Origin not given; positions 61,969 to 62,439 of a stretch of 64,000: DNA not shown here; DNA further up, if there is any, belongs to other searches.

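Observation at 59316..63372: Three tandem tail-fibre cassettes, each with a conserved downstream gene of about 55 aa and separated by TTCG-tetraloop terminators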

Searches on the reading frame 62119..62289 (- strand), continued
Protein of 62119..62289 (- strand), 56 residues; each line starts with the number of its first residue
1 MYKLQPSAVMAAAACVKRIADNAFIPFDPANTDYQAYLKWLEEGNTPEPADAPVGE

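Call 44: get_annotated_region(hit=H32, flank=3500)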
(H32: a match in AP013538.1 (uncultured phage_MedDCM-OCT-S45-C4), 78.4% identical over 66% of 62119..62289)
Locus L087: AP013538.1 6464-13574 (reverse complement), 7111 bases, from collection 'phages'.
description: Uncultured phage_MedDCM-OCT-S45-C4 DNA, complete genome, group G7, isolate: uvMED-CGR-U-MedDCM-OCT-S45-C4.
organism: uncultured phage_MedDCM-OCT-S45-C4 (NCBI taxid 2740801)
taxonomy: Viruses; Duplodnaviria; Heunggongvirae; Uroviricota; Caudoviricetes; Autographiviridae; Ashivirus; Ashivirus S45C4
host: -; source: metagenomic fosmid library constructed from the 0.2-5um-size plankton collected from the deep chlorophyll ...; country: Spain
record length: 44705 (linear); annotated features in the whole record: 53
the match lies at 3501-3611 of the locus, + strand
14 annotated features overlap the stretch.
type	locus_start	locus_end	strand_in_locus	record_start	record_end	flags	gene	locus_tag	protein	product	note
CDS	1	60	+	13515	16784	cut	-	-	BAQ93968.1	hypothetical protein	-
CDS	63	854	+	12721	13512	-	-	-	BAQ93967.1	hypothetical protein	-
CDS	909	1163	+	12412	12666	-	-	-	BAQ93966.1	hypothetical protein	-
CDS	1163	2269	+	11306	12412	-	-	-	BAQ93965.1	endosialidase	-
CDS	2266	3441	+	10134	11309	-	-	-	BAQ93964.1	putative carbohydrate binding domain containing protein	-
CDS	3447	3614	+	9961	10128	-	-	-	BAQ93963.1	hypothetical protein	-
CDS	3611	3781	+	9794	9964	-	-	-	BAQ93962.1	hypothetical protein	-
CDS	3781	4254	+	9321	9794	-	-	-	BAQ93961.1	uncharacterized protein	-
CDS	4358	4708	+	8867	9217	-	-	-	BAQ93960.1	uncharacterized protein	-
CDS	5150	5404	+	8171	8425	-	-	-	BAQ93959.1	hypothetical protein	-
CDS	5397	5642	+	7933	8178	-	-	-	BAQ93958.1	gp49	-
CDS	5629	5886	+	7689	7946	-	-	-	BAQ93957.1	hypothetical protein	-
CDS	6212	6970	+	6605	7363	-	-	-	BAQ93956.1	hypothetical protein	-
CDS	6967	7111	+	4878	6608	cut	-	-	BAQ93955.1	terminase large subunit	-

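Call 45: search_protein_families(library=ncbifam, proteins=[window:62119-62289:-, L002:4001-4369:+, L085:3486-3869:+, L086:2823-3050:+], max_evalue=1)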
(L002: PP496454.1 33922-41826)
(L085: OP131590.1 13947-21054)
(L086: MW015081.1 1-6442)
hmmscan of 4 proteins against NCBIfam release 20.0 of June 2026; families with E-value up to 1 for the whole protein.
window:62119-62289:- (56 aa): 0 families

L002:4001-4369:+ (123 aa): 0 families

L085:3486-3869:+ (128 aa): 0 families

L086:2823-3050:+ (76 aa): 0 families

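Call 46: search_protein_families(library=pfam, proteins=[L085:3486-3869:+, L086:2823-3050:+, L085:2005-3486:+, L086:1480-2823:+, L087:2266-3438:+, L087:3447-3611:+], max_evalue=1)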
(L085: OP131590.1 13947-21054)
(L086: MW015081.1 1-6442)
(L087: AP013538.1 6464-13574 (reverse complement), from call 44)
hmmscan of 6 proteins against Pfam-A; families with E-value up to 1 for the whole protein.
L085:3486-3869:+ (128 aa): 1 family
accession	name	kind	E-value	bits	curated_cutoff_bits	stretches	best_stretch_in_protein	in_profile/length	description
PF11221.13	Med21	-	0.037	14.8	37.3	1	14-89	28-100/144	Subunit 21 of Mediator complex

L086:2823-3050:+ (76 aa): 1 family
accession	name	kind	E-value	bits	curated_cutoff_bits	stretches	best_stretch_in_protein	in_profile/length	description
PF10185.14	Mesd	-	0.52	10.7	24.4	1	25-74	8-55/155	Chaperone for wingless signalling and trafficking of LDL receptor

L085:2005-3486:+ (494 aa): 0 families

L086:1480-2823:+ (448 aa): 0 families

L087:2266-3438:+ (391 aa): 0 families

L087:3447-3611:+ (55 aa): 0 families

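Call 59: predict_structure(alignment_id=A5)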
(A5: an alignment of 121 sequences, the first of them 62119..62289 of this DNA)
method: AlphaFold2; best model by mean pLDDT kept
length: 56 residues; sequences in the alignment: 121
mean_pLDDT: 77.0   pTM: 0.54
mean pLDDT of the five models: 77.0, 76.8, 76.3, 76.3, 68.6
residues with pLDDT >= 90: 10; 70-90: 31; 50-70: 8; < 50: 7
segments of 3 or more residues with pLDDT < 50: 52-56
pLDDT, mean of each block of 10 residues (from residue 1): 68 74 87 91 83 46
secondary structure, 60 per line:
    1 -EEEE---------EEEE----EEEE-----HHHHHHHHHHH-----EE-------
elements in order: E2-5 E15-18 E23-26 H32-42
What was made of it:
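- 62119..62289 (-): Small gene a, 56 aa, acidic; predicted three beta-strands plus one helix. AF2 pLDDT 77 (call 59).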

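Call 61: fold_search(model_id=the predicted structure, library=pdb)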
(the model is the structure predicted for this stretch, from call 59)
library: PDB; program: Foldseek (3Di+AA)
matches with E <= 10: 143; with E <= 0.001: 0
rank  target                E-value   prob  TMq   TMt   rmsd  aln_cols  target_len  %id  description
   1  6ehz_MODEL_1_A        4.4e-01  0.13  0.27  0.20   9.6        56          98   23  NMR solution structure of murine CXCL12 gamma isoform (released 2018-10-10)
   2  5eki_B                6.2e-01  0.28  0.41  0.35   4.2        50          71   18  Crystal Structure of Truncated CCL21 (released 2016-10-05)
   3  5wk3_C                7.1e-01  0.23  0.37  0.35   4.1        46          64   15  CRYSTAL STRUCTURE OF THE COMPLEX BETWEEN CCL17 AND M116 FAB (released 2017-12-20)
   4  3hp3_J                8.1e-01  0.14  0.31  0.29   4.7        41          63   20  Crystal structure of CXCL12 (released 2010-01-26)
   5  8u4o_J                8.7e-01  0.12  0.28  0.26   4.7        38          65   21  Structure of CXCL12-bound CXCR4/Gi complex (released 2024-03-13)
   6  5eki_C                9.3e-01  0.21  0.39  0.34   4.3        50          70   18  Crystal Structure of Truncated CCL21 (released 2016-10-05)
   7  3hp3_A                1.1e+00  0.11  0.29  0.27   4.7        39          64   20  Crystal structure of CXCL12 (released 2010-01-26)
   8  5wk3_A                1.2e+00  0.16  0.34  0.33   4.2        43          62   16  CRYSTAL STRUCTURE OF THE COMPLEX BETWEEN CCL17 AND M116 FAB (released 2017-12-20)
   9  1b3a_A                1.2e+00  0.16  0.35  0.32   4.0        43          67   16  TOTAL CHEMICAL SYNTHESIS AND HIGH-RESOLUTION CRYSTAL STRUCTURE OF THE POTENT ANTI-HIV PROTEIN AOP-RANTES (released 1999-04-23)
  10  7sk7_B                1.2e+00  0.11  0.28  0.26   6.1        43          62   16  Cryo-EM structure of human ACKR3 in complex with CXCL12, a small molecule partial agonist CCX662, and an extracellular (released 2022-07-27)
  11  1qg7_B                1.2e+00  0.11  0.32  0.30   4.8        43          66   19  STROMA CELL-DERIVED FACTOR-1ALPHA (SDF-1ALPHA) (released 2001-02-28)
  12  6stk_A                1.3e+00  0.14  0.33  0.31   4.1        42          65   14  Crystal structure of the CC-chemokine 5 (CCL5) E66S mutation (released 2020-09-02)
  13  2n55_MODEL_1_A        1.4e+00  0.11  0.31  0.27   5.3        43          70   19  Structure of constitutively monomeric CXCL12 in complex with the CXCR4 N-terminus (released 2016-04-27)
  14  1vmc                  1.6e+00  0.10  0.31  0.29   5.5        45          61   18  STROMA CELL-DERIVED FACTOR-1ALPHA (SDF-1ALPHA) (released 2005-03-01)
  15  3hp3_F                1.6e+00  0.09  0.30  0.28   4.4        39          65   20  Crystal structure of CXCL12 (released 2010-01-26)
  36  2vxw_D                2.6e+00  0.10  0.35  0.33   4.0        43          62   16  Structural and Functional Studies of the Potent Anti-HIV Chemokine Variant P2-RANTES (released 2008-07-29)
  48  2vxw_C                3.2e+00  0.10  0.35  0.33   4.0        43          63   16  Structural and Functional Studies of the Potent Anti-HIV Chemokine Variant P2-RANTES (released 2008-07-29)
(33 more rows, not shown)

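Call 78: find_homologous_proteins(query=L002:4001-4369:+, max_evalue=0.001)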
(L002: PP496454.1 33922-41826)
Query L002:4001-4369:+ (123 aa): 1 proteins with E <= 0.001 among 11 candidates.
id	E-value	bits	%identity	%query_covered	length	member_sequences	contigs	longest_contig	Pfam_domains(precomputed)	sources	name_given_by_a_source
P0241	4.0e-77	274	100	100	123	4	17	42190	-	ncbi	ncbi:hypothetical protein Villemi_00042 [Pseudomonas phage vB_PpuP-Villemi]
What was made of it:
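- Tried and rejected: The third protein-database search, using the 123-aa P. putida phage form, returned only that protein itself (call 78).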

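Call 79: get_annotated_region(hit=H70, flank=3000)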
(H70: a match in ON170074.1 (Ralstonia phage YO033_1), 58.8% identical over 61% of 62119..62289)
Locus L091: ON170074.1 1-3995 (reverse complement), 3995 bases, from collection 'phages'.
description: UNVERIFIED_ORG: Ralstonia phage YO033_1 sequence.
organism: Ralstonia phage YO033_1 (NCBI taxid 2935155)
taxonomy: Viruses; Duplodnaviria; Heunggongvirae; Uroviricota; Caudoviricetes
host: Ralstonia solanacearum R281, UW154; source: tobacco; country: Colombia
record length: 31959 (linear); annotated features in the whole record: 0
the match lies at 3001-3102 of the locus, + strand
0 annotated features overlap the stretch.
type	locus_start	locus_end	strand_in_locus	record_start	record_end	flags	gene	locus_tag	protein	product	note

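Call 81: search_protein_families(library=pfam, proteins=[L091:2971-3480:+, L091:1258-2964:+], max_evalue=1)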
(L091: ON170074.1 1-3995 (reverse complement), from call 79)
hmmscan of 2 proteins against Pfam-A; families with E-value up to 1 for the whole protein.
L091:2971-3480:+ (170 aa): 2 families
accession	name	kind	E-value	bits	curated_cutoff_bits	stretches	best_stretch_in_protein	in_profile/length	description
PF14301.12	DUF4376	-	5.3e-11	43.4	25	1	55-161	4-99/106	Domain of unknown function (DUF4376)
PF21537.2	DUF1980_C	-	0.091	12.9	25.9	1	114-162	77-125/141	DUF1980 C-terminal domain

L091:1258-2964:+ (569 aa): 0 families

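Call 88: search_protein_representatives(alignment_id=A5)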
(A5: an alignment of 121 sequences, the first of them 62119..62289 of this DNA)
Query: 121 sequences, 56 profile positions. Proteins with E-value up to 0.001 (for the whole library): 5028; up to 1e-10: 912; up to 1e-30: 1. The best 150 are listed.
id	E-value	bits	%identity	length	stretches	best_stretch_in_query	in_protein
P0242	3.5e-31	122.9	-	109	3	13-49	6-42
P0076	1.4e-29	117.8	-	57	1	1-54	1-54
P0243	4.8e-27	109.6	-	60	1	1-55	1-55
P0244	3.1e-26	107.1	-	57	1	1-55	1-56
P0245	5.4e-25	103.1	-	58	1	1-55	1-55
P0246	5.5e-25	103.0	-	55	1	1-55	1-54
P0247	8.9e-24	99.2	-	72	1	1-55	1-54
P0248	1.5e-23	98.4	-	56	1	1-54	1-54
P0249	1.6e-23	98.4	-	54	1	1-53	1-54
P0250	1.7e-23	98.2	-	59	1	1-54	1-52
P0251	2.0e-23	98.0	-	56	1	1-54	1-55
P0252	3.6e-23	97.2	-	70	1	1-54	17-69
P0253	6.4e-23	96.4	-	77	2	1-49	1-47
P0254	7.9e-23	96.1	-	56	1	1-55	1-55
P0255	1.8e-22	95.0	-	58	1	2-55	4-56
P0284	8.6e-20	86.4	-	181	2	15-50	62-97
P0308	1.2e-18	82.7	-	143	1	1-53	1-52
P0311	2.0e-18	82.0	-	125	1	13-54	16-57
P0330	1.8e-17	79.0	-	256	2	12-50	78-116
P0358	2.1e-16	75.6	-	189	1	1-52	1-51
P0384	5.3e-16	74.3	-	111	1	14-50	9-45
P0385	5.5e-16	74.2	-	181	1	1-54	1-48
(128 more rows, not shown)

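Call 90: search_protein_families(library=pfam, alignment_id=A6, max_evalue=0.01)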
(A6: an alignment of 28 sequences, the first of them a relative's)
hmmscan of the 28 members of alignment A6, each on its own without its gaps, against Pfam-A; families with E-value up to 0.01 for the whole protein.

A. member 1, P0262 (132 aa): 0 families

B. families by the number of members that match (of 28 scanned): 2 families
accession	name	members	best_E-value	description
PF14301.12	DUF4376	2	9.2e-19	Domain of unknown function (DUF4376)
PF16778.10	Phage_tail_APC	2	1.1e-15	Phage tail assembly chaperone protein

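Call 101: search_protein_families(library=pfam, proteins=[P0311, P0384, P0330, P0385, P0358, P0308, P0284], max_evalue=0.1)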
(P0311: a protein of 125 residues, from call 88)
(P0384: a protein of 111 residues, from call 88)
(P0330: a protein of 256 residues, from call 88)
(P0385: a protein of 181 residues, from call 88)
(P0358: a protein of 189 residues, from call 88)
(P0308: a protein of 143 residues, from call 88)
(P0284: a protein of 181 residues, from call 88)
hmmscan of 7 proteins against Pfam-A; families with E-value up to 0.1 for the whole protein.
P0311 (125 aa): 2 families
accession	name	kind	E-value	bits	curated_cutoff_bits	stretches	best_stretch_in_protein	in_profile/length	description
PF16778.10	Phage_tail_APC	-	2.1e-13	50.3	26.6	1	62-118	2-59/60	Phage tail assembly chaperone protein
PF15646.12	Tox-REase-2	-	0.046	14.4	27.6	1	34-91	1-57/129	Restriction endonuclease fold toxin 2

P0384 (111 aa): 1 family
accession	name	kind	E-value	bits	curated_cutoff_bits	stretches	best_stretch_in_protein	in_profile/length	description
PF16778.10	Phage_tail_APC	-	1.1e-15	57.7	26.6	1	53-111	1-60/60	Phage tail assembly chaperone protein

P0330 (256 aa): 0 families

P0385 (181 aa): 2 families
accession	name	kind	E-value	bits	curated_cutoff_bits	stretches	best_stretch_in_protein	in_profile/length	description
PF14301.12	DUF4376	-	9.2e-19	68.3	25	1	53-172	2-105/106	Domain of unknown function (DUF4376)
PF21403.4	OTU1_UBXL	-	0.071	14.1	22.7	0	153-177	22-46/49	OTU1, UBXL domain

P0358 (189 aa): 0 families

P0308 (143 aa): 0 families

P0284 (181 aa): 0 families
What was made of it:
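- It is followed by Phage_tail_APC in P0384 (E 1e-15) and P0311 (E 2e-13) (calls 81, 90, 101). The homologous long forms carry chaperone-type C-domains (call 101). The domain is also found fused to chaperone domains (call 101). Fusion to fibre-chaperone domains (calls 81, 101).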

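Call 102: find_encoding_contigs(protein=P0385, flank=3000, max_places=2)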
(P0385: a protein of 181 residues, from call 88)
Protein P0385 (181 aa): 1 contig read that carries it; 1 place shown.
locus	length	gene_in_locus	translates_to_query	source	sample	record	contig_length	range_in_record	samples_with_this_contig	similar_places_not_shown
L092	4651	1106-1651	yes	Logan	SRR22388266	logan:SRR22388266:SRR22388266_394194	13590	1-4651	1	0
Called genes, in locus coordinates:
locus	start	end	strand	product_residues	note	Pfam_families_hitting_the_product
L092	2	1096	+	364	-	?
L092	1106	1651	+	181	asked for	PF14301:DUF4376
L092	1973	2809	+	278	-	-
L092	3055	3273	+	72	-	-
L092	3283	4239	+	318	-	-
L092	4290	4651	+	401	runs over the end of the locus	-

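Call 103: find_encoding_contigs(protein=P0384, flank=3000, max_places=2)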
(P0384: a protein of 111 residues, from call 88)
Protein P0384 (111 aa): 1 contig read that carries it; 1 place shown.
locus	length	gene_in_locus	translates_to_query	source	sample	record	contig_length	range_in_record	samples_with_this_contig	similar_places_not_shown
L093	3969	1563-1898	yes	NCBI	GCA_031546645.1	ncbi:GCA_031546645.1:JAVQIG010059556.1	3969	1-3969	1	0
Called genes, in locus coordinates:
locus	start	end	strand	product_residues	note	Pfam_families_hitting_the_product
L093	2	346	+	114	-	?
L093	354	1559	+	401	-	-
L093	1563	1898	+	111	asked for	PF16778:Phage_tail_APC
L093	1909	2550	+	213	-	-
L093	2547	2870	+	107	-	PF16778:Phage_tail_APC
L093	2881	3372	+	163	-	-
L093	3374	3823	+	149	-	-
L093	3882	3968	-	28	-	?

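Call 109: fold_search(model_id=the predicted structure, library=viral)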
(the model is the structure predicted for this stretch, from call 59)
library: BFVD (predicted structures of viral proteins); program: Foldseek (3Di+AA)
matches with E <= 10: 192; with E <= 0.001: 2
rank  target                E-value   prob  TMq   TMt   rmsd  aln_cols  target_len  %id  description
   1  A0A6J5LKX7            1.7e-04  1.00  0.78  0.63   1.9        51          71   53  Uncharacterized protein [uncultured Caudovirales phage]
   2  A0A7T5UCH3            3.9e-04  1.00  0.78  0.31   1.7        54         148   50  (no name in the UniProt tables at hand)
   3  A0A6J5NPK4            1.1e-03  1.00  0.70  0.54   3.7        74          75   44  Uncharacterized protein [uncultured Caudovirales phage]
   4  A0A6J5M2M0            1.2e-03  1.00  0.73  0.17   2.8        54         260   44  Uncharacterized protein [uncultured Caudovirales phage]
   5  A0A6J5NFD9            6.2e-03  1.00  0.69  0.58   5.0        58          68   34  Uncharacterized protein [uncultured Caudovirales phage]
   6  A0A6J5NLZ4            1.3e-02  1.00  0.61  0.71   2.8        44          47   43  Uncharacterized protein [uncultured Caudovirales phage]
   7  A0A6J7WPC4            1.4e-02  1.00  0.76  0.81   2.2        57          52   26  Uncharacterized protein [uncultured Caudovirales phage]
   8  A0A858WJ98            3.0e-02  1.00  0.69  0.35   1.9        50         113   40  Uncharacterized protein [Xanthomonas phage FoX4]
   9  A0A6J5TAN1            3.9e-02  1.00  0.67  0.65   3.0        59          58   25  Uncharacterized protein [uncultured Caudovirales phage]
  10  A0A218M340            5.8e-02  1.00  0.57  0.24   0.6        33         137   61  Uncharacterized protein [Acidovorax phage ACP17]
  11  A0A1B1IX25            7.1e-02  0.99  0.65  0.62   3.0        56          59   36  (no name in the UniProt tables at hand)
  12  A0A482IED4            8.7e-02  0.66  0.44  0.30   4.6        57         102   26  Uncharacterized protein [Synechococcus phage S-B28]
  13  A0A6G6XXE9            1.5e-01  0.92  0.47  0.18   2.6        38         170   26  (no name in the UniProt tables at hand)
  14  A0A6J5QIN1            1.7e-01  0.90  0.60  0.52   3.6        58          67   28  Uncharacterized protein [uncultured Caudovirales phage]
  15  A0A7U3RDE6            2.6e-01  0.97  0.71  0.26   2.3        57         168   21  (no name in the UniProt tables at hand)
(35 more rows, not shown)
